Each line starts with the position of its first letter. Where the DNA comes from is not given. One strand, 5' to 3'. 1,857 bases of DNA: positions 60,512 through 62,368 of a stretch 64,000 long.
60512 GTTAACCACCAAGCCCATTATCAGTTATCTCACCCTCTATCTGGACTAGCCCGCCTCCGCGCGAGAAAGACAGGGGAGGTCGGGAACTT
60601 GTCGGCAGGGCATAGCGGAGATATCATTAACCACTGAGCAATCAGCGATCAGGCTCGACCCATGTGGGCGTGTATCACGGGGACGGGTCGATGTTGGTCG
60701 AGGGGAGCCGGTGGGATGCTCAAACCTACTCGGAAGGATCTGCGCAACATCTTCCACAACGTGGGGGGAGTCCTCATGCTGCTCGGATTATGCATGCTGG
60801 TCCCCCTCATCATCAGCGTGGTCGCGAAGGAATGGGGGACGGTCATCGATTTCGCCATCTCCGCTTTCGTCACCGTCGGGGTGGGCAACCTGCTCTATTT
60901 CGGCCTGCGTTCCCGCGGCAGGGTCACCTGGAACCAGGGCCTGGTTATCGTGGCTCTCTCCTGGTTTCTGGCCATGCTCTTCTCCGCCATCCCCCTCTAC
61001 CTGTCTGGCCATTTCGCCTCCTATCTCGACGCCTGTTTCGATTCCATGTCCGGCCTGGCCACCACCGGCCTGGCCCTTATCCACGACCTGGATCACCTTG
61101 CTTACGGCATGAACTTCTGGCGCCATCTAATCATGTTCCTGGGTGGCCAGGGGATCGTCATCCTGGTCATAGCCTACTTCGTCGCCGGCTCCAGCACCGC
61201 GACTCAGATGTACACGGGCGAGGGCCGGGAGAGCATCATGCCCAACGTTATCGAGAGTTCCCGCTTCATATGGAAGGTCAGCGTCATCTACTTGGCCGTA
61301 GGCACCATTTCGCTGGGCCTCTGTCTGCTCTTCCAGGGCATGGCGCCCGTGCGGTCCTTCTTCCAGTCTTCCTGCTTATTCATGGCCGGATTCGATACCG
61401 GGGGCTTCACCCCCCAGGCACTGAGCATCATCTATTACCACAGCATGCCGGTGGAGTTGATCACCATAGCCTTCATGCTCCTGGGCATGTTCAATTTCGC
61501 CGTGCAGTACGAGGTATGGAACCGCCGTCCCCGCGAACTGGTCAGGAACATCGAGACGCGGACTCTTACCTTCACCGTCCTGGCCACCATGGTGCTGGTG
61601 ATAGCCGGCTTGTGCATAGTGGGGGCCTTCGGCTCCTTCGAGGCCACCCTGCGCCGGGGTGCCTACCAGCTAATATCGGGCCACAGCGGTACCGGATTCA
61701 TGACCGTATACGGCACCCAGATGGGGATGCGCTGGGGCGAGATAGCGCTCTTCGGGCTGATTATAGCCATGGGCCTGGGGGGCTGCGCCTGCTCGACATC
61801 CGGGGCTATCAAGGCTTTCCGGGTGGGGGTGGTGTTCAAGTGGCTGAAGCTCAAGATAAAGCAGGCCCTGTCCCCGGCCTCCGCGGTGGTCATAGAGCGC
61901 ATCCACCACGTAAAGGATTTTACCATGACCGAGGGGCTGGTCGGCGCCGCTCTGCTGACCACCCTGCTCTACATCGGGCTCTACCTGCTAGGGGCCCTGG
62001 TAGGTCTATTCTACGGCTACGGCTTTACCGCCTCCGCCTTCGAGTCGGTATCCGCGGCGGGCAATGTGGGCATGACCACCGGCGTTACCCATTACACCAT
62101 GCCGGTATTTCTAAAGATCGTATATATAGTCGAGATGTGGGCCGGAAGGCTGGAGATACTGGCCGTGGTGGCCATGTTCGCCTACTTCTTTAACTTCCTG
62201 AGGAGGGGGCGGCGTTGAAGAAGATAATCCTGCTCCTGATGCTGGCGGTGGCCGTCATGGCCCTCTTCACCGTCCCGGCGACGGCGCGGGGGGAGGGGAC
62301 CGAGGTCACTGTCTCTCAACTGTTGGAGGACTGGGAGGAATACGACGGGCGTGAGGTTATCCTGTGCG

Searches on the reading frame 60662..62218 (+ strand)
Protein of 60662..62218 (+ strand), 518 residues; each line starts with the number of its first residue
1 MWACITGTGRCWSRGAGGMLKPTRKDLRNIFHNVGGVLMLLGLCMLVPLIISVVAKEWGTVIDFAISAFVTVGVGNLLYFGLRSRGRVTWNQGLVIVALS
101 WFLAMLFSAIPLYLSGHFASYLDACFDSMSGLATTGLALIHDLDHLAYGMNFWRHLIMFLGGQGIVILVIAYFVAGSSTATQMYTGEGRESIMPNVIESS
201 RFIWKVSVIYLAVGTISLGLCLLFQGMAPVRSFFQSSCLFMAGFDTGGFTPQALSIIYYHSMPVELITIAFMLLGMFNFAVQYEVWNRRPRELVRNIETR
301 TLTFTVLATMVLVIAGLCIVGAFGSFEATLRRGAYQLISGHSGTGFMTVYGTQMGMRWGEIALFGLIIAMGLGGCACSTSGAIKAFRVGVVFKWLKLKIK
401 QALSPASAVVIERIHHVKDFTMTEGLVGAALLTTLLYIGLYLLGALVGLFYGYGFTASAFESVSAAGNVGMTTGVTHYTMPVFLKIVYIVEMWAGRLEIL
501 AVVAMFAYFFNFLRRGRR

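Call 67: search_protein_families(library=pfam, proteins=[window:60662-62218:+], max_evalue=0.00001)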
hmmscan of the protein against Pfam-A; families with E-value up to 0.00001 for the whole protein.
window:60662-62218:+ (518 aa): 1 family
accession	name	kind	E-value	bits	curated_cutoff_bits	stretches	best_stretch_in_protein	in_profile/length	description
PF02386.22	TrkH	-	6.7e-29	101.1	27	1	64-507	5-491/502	Cation transport protein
